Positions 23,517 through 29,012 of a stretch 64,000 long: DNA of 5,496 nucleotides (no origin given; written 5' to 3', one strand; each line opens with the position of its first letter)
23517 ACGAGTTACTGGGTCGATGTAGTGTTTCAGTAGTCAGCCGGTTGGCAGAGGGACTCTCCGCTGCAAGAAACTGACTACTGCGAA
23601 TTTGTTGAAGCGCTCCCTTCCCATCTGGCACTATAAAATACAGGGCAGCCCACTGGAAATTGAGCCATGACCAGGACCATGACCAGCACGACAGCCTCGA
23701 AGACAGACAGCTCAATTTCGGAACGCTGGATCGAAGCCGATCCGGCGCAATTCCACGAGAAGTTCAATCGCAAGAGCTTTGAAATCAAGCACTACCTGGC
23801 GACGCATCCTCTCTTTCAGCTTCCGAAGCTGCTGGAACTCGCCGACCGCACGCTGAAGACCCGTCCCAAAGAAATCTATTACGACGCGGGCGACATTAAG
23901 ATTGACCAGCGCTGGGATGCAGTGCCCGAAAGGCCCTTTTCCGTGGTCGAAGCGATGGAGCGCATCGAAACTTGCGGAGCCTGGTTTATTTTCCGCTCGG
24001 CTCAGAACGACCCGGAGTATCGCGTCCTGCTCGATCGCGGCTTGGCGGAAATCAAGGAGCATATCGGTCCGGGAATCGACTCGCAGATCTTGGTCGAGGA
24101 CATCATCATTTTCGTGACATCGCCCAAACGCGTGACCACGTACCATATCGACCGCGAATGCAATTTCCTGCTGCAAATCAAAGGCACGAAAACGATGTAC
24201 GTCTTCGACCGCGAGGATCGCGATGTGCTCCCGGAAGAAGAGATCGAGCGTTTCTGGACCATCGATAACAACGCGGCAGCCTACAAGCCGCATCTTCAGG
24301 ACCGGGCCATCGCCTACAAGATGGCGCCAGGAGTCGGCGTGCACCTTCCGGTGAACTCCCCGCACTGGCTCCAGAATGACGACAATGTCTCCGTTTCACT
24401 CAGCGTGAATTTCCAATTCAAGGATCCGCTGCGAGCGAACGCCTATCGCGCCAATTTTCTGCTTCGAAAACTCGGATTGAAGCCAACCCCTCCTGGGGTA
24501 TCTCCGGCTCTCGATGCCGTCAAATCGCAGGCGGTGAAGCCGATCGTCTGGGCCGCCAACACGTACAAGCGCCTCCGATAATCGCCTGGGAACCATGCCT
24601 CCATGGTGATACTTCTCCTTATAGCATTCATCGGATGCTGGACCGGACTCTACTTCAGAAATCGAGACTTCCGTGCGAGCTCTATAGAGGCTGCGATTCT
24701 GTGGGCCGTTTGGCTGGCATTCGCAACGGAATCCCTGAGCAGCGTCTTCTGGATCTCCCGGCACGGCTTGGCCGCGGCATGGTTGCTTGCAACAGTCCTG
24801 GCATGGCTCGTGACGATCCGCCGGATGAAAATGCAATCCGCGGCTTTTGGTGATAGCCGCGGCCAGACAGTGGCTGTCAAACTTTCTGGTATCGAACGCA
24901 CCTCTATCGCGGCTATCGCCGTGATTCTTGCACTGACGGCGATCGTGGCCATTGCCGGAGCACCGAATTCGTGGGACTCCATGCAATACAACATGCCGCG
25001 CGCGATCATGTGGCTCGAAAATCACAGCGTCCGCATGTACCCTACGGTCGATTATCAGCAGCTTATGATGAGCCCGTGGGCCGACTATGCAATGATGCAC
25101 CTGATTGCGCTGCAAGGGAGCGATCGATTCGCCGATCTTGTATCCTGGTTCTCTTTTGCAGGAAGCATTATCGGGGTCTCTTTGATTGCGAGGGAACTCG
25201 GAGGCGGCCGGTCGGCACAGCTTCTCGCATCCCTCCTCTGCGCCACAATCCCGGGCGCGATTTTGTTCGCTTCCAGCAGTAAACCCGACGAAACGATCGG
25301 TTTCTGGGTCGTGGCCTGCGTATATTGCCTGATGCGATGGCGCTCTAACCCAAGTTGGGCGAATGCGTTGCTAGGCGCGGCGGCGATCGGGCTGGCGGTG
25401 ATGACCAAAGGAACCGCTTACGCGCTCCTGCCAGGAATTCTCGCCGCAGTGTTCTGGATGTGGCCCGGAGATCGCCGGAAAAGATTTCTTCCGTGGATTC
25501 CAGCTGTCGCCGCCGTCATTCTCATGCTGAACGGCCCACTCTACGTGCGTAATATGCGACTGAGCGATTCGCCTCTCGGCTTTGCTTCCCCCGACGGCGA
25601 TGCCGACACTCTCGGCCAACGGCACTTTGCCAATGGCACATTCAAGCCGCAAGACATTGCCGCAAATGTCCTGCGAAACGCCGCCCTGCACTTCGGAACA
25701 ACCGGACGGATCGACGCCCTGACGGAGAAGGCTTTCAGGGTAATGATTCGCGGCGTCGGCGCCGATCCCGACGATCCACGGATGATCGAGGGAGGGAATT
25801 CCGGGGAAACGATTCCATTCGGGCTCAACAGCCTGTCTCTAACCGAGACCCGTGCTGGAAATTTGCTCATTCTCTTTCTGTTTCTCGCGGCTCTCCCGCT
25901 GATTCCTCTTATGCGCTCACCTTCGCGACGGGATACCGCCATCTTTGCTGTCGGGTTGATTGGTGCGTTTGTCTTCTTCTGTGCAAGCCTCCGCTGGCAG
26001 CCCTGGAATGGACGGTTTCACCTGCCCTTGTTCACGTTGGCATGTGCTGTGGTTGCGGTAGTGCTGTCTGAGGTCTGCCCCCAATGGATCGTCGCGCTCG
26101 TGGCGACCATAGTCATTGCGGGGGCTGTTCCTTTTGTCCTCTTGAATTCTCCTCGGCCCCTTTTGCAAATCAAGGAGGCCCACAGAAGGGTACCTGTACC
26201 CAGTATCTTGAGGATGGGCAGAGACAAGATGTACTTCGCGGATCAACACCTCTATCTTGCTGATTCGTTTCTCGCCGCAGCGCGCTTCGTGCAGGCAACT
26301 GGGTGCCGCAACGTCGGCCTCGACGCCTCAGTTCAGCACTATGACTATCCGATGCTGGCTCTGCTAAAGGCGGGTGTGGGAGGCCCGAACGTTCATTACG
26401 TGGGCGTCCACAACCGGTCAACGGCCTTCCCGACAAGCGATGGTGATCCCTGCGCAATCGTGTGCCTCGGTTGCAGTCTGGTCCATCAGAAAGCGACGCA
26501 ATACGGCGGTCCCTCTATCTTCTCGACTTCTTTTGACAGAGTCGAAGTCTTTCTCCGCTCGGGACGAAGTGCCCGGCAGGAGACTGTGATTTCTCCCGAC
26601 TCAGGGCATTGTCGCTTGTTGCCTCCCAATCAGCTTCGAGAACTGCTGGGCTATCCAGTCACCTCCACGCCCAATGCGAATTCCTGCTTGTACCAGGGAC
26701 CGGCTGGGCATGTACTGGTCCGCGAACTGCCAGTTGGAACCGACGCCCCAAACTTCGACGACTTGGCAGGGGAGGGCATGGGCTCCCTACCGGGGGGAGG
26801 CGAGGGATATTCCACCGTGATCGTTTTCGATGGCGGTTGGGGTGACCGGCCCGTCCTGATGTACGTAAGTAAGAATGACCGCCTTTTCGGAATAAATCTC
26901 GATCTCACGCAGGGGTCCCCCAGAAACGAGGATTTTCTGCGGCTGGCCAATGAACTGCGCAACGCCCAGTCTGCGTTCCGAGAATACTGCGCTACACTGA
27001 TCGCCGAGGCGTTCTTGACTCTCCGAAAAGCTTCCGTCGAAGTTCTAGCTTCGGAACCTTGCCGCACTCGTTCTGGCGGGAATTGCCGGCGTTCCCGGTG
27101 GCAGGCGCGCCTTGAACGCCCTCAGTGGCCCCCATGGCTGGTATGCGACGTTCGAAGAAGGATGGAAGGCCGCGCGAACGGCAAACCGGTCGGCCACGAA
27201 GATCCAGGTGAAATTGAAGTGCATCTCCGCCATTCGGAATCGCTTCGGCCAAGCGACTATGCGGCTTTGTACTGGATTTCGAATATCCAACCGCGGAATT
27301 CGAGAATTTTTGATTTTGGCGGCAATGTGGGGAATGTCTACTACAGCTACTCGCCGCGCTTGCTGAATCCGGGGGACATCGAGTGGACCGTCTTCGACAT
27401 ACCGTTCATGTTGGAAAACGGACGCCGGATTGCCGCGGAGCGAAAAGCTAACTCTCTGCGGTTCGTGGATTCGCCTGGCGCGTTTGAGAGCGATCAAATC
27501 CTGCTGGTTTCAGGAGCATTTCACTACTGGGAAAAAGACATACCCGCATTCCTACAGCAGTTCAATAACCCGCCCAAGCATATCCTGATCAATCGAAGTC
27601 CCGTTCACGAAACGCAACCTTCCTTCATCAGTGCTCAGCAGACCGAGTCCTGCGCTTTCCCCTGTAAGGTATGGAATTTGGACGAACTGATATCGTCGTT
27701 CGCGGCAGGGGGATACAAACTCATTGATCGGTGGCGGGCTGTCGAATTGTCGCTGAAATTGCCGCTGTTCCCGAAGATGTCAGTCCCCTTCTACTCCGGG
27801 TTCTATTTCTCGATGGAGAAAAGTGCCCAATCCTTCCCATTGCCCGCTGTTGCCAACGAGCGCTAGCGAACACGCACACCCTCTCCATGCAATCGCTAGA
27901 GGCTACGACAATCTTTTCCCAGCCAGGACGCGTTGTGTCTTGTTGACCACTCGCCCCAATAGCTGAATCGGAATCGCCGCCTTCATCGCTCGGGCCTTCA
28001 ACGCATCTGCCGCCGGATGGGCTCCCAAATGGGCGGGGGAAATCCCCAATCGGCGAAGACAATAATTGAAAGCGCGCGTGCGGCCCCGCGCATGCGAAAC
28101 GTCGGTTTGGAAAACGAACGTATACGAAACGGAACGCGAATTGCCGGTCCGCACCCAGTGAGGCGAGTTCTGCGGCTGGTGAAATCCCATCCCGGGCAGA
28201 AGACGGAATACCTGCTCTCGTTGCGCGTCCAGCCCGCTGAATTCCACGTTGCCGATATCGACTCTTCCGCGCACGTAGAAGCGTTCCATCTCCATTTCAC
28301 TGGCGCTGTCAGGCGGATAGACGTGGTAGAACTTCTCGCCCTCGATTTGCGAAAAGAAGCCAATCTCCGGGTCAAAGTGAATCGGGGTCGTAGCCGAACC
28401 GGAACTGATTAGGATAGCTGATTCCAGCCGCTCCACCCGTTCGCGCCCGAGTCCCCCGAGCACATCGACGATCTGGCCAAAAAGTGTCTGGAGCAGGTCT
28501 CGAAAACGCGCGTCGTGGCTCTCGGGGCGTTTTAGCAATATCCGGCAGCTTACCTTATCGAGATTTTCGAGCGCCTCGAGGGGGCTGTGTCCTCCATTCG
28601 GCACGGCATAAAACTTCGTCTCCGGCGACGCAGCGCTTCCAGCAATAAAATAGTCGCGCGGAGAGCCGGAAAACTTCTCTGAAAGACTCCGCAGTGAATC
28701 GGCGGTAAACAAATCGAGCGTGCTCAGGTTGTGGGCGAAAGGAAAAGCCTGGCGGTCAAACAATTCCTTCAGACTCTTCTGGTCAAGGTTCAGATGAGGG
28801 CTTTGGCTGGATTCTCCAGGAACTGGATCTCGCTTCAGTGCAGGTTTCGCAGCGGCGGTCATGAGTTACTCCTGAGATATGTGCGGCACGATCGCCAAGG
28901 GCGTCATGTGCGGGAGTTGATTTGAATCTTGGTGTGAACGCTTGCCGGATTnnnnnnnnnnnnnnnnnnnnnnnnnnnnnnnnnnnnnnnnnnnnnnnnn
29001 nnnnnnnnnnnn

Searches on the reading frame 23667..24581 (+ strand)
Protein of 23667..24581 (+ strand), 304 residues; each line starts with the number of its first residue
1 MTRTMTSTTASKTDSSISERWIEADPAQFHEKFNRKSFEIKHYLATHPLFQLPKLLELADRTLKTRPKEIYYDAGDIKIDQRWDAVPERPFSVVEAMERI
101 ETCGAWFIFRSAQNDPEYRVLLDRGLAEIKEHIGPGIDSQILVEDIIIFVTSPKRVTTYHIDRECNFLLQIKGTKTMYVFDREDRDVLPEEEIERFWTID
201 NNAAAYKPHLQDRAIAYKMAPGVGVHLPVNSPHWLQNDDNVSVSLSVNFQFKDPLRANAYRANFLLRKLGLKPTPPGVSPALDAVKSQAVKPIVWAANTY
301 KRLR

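Call 39: search_protein_families(library=pfam, proteins=[window:23667-24581:+], max_evalue=0.0001)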
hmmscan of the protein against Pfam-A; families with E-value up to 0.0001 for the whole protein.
window:23667-24581:+ (304 aa): 0 families

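Call 51: search_protein_families(library=ncbifam, proteins=[window:23667-24581:+], max_evalue=0.001)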
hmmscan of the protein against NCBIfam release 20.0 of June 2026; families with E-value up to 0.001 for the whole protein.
window:23667-24581:+ (304 aa): 0 families

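Call 57: search_solved_structures(query=window:23667-24581:+, max_evalue=1)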
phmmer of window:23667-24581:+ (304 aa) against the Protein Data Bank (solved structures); distinct sequences matched with E-value up to 1: 12.
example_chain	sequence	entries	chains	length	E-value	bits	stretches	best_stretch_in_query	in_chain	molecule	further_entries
2xum_A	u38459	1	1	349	0.015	17.8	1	149-253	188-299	HYPOXIA-INDUCIBLE FACTOR 1-ALPHA INHIBITOR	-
3kcx_A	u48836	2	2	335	0.023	17.2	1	149-253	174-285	Hypoxia-inducible factor 1-alpha inhibitor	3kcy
6h9j_A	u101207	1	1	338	0.024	17.2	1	149-253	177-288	Hypoxia-inducible factor 1-alpha inhibitor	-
1h2k_A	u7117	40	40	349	0.025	17.1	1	149-253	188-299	FACTOR INHIBITING HIF1 | HYPOXIA-INDUCIBLE FACTOR 1-ALPHA INHIBITOR | Hypoxia-inducible factor 1 alpha inhibitor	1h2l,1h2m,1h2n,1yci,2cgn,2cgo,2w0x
5op8_A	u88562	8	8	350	0.025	17.1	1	149-253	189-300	Hypoxia-inducible factor 1-alpha inhibitor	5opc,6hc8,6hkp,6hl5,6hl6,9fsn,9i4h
1iz3_A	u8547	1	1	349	0.025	17.1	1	149-253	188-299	FIH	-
1mze_A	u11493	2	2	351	0.025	17.1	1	149-253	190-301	factor inhibiting HIF1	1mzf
5op6_A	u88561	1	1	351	0.025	17.1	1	149-253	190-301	Hypoxia-inducible factor 1-alpha inhibitor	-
2y0i_A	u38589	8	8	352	0.026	17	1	149-253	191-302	HYPOXIA-INDUCIBLE FACTOR 1-ALPHA INHIBITOR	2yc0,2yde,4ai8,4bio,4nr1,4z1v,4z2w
5jwk_A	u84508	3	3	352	0.092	15.2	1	149-253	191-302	Hypoxia-inducible factor 1-alpha inhibitor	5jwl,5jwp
3d8c_A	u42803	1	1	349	0.23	13.9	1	150-253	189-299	Hypoxia-inducible factor 1 alpha inhibitor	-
2ilm_A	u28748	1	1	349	0.32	13.5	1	150-253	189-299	Hypoxia-inducible factor 1 alpha inhibitor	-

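Call 58: search_protein_families(library=pfam, proteins=[window:23667-24581:+], max_evalue=10)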
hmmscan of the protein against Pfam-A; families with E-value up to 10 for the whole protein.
window:23667-24581:+ (304 aa): 4 families
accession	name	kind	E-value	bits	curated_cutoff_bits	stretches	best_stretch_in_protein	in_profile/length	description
PF13621.12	Cupin_8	-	0.00068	20.1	27.4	1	145-245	133-242/252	Cupin-like domain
PF06052.18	3-HAO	-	0.0051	16.9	25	1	122-187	9-77/151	3-hydroxyanthranilic acid dioxygenase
PF25440.1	Beta-prop_RIC1_2nd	-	0.094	12.5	150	1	167-250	211-297/335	RIC1 second beta propeller domain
PF19500.6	DUF6035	-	0.12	12.8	22.6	1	136-217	34-116/179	Domain of unknown function (DUF6035)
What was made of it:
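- On JmjC-type 2OG residue hydroxylases (for the accessory gene at 23667-24581): Sequence-level Pfam and PDB matches are below threshold (calls 57, 58).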

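Call 78: find_homologous_proteins(query=window:23667-24581:+, max_evalue=1e-10)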
Query window:23667-24581:+ (304 aa): 1290 proteins with E <= 1e-10 among 2382 candidates; the best 120 are listed.
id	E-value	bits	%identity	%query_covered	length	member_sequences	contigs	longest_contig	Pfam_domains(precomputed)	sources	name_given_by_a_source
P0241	1.3e-200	683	97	100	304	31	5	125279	-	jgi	-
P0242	2.4e-199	679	96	100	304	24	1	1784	-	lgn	-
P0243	5.4e-191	651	93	99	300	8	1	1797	-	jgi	-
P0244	5.1e-188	642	92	99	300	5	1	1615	-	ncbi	-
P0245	4.2e-187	639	91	99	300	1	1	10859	-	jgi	jgi:hypothetical protein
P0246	1.6e-186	637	90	99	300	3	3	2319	-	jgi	jgi:hypothetical protein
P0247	2.9e-186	636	93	96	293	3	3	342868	-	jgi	jgi:hypothetical protein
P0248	1.1e-178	611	87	99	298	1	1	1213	-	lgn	-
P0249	8.4e-178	608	86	99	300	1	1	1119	-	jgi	jgi:hypothetical protein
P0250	3.9e-176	603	85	99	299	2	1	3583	-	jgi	jgi:hypothetical protein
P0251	1.0e-175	601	84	99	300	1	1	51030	PF13621.13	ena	-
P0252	2.7e-175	600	84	99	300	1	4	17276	PF13621.13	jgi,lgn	jgi:hypothetical protein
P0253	2.4e-171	587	82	99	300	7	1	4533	-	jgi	jgi:hypothetical protein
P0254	8.6e-169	578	80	99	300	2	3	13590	PF13621.13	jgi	jgi:hypothetical protein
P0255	4.1e-165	566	78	99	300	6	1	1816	PF13621.13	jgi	-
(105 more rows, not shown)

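Call 83: predict_structure(alignment_id=A2)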
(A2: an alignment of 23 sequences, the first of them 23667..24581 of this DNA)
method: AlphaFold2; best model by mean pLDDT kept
length: 304 residues; sequences in the alignment: 23
mean_pLDDT: 82.2   pTM: 0.80
mean pLDDT of the five models: 82.2, 80.6, 80.1, 78.9, 78.5
residues with pLDDT >= 90: 100; 70-90: 155; 50-70: 32; < 50: 17
segments of 3 or more residues with pLDDT < 50: 1-17
pLDDT, mean of each block of 10 residues (from residue 1): 41 49 89 92 94 91 89 71 64 79 83 92 93 89 91 76 90 93 82 76 68 92 94 88 93 79 87 86 86 75 62
secondary structure, 60 per line:
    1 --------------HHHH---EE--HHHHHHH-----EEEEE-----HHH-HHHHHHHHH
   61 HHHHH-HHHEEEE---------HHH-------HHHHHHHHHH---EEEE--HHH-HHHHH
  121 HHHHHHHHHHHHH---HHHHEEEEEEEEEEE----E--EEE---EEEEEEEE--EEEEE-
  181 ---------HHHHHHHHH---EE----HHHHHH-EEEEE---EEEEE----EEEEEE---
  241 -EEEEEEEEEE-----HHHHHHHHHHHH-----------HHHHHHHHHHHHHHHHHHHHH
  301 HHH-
elements in order: H15-18 H26-32 E38-42 H52-65 E70-73 H93-102 E106-109 H116-133 H137-140 E141-151 E159-161 E165-172 E175-179 H190-198 H208-213 E215-219 E223-227 E232-237 E242-251 H257-268 H280-303
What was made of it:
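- On JmjC-type 2OG residue hydroxylases (for the accessory gene at 23667-24581): Model pLDDT 82 and pTM 0.80 (call 83).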

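Call 85: fold_search(model_id=the predicted structure, library=pdb)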
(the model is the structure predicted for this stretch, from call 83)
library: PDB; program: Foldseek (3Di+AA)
matches with E <= 10: 1958; with E <= 0.001: 886
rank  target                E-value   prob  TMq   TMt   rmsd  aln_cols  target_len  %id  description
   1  4ccn_B                3.5e-11  1.00  0.55  0.38   9.8       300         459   14  60S ribosomal protein L8 histidine hydroxylase (NO66 L299C/C300S) in complex with Mn(II), N-oxalylglycine (NOG) and 60 (released 2014-05-14)
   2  4ccj_D                4.8e-11  1.00  0.56  0.39  10.5       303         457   14  60S ribosomal protein L8 histidine hydroxylase (NO66) in apo form (released 2014-05-14)
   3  4cck_D                8.2e-11  1.00  0.56  0.39  10.6       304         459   14  60S ribosomal protein L8 histidine hydroxylase (NO66) in complex with Mn(II) and N-oxalylglycine (NOG) (released 2014-05-14)
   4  4csw_A                8.7e-11  1.00  0.50  0.40   9.8       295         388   16  Rhodothermus marinus YCFD-like ribosomal protein L16 Arginyl hydroxylase (released 2014-04-09)
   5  1vrb_A                9.8e-11  1.00  0.44  0.44  11.6       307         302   13  Crystal structure of Putative asparaginyl hydroxylase (2636534) from Bacillus subtilis at 2.60 A resolution (released 2005-03-15)
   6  4cck_A                1.2e-10  1.00  0.56  0.39  10.2       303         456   14  60S ribosomal protein L8 histidine hydroxylase (NO66) in complex with Mn(II) and N-oxalylglycine (NOG) (released 2014-05-14)
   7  7zcc_C                1.2e-10  1.00  0.52  0.49  11.3       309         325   16  yxBC from Bacillus subtilis in complex with Mn and N-oxalylglycine (NOG) (released 2023-04-05)
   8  5op6                  1.2e-10  1.00  0.51  0.47   8.0       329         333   15  Factor Inhibiting HIF (FIH) in complex with zinc and GSK128863 (released 2017-10-18)
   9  7a1o_A                1.6e-10  1.00  0.48  0.43   7.8       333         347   15  FACTOR INHIBITING HIF-1 ALPHA IN COMPLEX WITH ZN(II), 4-ethyl-2-oxoglutarate, AND CONSENSUS ANKYRIN REPEAT DOMAIN (20- (released 2021-08-25)
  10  7zcc_A                1.8e-10  1.00  0.52  0.49  11.5       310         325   16  yxBC from Bacillus subtilis in complex with Mn and N-oxalylglycine (NOG) (released 2023-04-05)
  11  4y3o_B                1.9e-10  1.00  0.56  0.39  10.5       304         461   14  Crystal structure of Ribosomal oxygenase NO66 in complex with substrate Rpl8 peptide and Ni(II) and cofactor N-oxalygl (released 2015-10-07)
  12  4cck_C                2.0e-10  1.00  0.56  0.39  10.7       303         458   14  60S ribosomal protein L8 histidine hydroxylase (NO66) in complex with Mn(II) and N-oxalylglycine (NOG) (released 2014-05-14)
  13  4ccm_B                2.1e-10  1.00  0.55  0.38  10.3       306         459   14  60S ribosomal protein L8 histidine hydroxylase (NO66) in complex with Mn(II), N-oxalylglycine (NOG) and 60S ribosomal  (released 2014-05-14)
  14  4cco_B                2.3e-10  1.00  0.56  0.39  10.2       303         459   14  60S ribosomal protein L8 histidine hydroxylase (NO66 S373C) in complex with Mn(II), N-oxalylglycine (NOG) and 60S ribo (released 2014-05-14)
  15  1iz3                  2.7e-10  1.00  0.50  0.45   9.5       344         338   15  Dimeric structure of FIH (Factor inhibiting HIF) (released 2003-06-10)
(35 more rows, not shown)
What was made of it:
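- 23667..24581 (+): JmjC-type Fe(II)/2OG oxygenase, a conserved partner of this cluster family. Model pLDDT 82; Foldseek matches NO66, YcfD and FIH residue hydroxylases at E about 1e-10 (calls 83, 85).
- On JmjC-type 2OG residue hydroxylases (for the accessory gene at 23667-24581): Foldseek probability 1.00 to NO66, YcfD and FIH (call 85).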

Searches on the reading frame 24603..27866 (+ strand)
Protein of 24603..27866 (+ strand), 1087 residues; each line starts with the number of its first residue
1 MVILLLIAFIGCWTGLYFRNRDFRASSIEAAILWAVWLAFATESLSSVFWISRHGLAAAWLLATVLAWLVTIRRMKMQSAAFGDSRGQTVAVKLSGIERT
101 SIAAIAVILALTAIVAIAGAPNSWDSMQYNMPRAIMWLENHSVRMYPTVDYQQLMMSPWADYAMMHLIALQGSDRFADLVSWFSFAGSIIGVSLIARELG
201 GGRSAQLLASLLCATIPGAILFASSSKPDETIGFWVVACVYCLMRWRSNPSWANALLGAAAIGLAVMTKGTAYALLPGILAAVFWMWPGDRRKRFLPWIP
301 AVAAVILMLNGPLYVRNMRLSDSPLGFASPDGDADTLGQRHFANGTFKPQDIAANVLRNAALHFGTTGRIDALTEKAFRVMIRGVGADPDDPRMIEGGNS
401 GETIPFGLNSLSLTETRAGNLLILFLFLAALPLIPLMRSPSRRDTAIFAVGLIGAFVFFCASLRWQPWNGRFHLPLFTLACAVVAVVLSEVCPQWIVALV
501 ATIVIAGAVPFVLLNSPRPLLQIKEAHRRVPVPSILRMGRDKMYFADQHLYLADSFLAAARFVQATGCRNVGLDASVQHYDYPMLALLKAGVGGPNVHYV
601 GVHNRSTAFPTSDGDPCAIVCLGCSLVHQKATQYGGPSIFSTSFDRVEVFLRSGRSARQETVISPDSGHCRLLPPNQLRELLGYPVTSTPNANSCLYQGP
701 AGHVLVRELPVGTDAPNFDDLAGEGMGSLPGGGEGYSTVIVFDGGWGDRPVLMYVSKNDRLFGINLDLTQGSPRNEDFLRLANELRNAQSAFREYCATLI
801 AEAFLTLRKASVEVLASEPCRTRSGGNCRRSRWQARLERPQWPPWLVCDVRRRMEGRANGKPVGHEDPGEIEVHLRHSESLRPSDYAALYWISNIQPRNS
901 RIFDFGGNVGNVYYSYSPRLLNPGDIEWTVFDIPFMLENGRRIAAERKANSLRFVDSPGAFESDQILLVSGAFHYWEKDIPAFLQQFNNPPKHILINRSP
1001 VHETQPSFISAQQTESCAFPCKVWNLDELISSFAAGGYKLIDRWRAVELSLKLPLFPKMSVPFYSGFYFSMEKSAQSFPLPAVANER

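Call 5: search_protein_families(library=pfam, proteins=[window:24603-27866:+])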
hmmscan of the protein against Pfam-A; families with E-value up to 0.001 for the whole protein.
window:24603-27866:+ (1087 aa): 2 families
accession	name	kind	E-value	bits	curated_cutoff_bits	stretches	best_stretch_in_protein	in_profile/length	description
PF13231.12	PMT_2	-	3.4e-06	27.8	26.1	1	163-308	12-153/160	Dolichyl-phosphate-mannose-protein mannosyltransferase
PF02366.24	PMT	-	1.6e-05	25.1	22.7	1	191-287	99-200/245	Dolichyl-phosphate-mannose-protein mannosyltransferase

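Call 51: search_protein_families(library=ncbifam, proteins=[window:24603-27866:+], max_evalue=0.001)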
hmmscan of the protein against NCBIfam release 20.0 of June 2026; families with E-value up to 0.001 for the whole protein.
window:24603-27866:+ (1087 aa): 1 family
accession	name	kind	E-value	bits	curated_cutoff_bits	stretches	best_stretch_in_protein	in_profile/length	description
TIGR04325.1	MTase_LIC12133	subfamily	1.7e-45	155.1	80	1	875-1070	35-233/234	methyltransferase, TIGR04325 family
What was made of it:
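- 27100..27866 (+): TIGR04325-family methyltransferase; a frame break near 27165 fuses it to the upstream PMT_2 ORF (24603-27866). NCBIfam TIGR04325 E 2e-45 on residues 875-1070 (call 51).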

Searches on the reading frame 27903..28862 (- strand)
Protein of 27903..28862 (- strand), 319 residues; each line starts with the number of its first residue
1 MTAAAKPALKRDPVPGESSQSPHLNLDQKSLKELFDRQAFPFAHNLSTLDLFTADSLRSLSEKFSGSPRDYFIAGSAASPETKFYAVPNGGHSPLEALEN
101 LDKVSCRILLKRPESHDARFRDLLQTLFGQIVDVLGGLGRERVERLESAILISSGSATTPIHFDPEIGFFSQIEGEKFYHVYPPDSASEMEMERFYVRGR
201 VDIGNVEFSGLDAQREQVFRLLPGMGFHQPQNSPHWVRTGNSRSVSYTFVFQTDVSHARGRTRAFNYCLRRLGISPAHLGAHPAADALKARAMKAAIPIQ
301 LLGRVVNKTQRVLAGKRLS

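Call 5: search_protein_families(library=pfam, proteins=[window:27903-28862:-])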
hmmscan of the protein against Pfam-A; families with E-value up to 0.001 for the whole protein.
window:27903-28862:- (319 aa): 1 family
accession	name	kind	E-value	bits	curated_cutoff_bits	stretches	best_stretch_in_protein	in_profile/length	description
PF13621.12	Cupin_8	-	0.00028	21.3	27.4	1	147-209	133-195/252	Cupin-like domain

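Call 51: search_protein_families(library=ncbifam, proteins=[window:27903-28862:-], max_evalue=0.001)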
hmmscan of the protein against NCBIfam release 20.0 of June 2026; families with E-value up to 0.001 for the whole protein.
window:27903-28862:- (319 aa): 0 families

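Call 58: search_protein_families(library=pfam, proteins=[window:27903-28862:-], max_evalue=10)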
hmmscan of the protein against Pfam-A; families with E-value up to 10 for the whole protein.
window:27903-28862:- (319 aa): 1 family
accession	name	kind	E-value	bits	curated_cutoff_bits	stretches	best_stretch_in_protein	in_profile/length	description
PF13621.12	Cupin_8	-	0.00028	21.3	27.4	1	147-209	133-195/252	Cupin-like domain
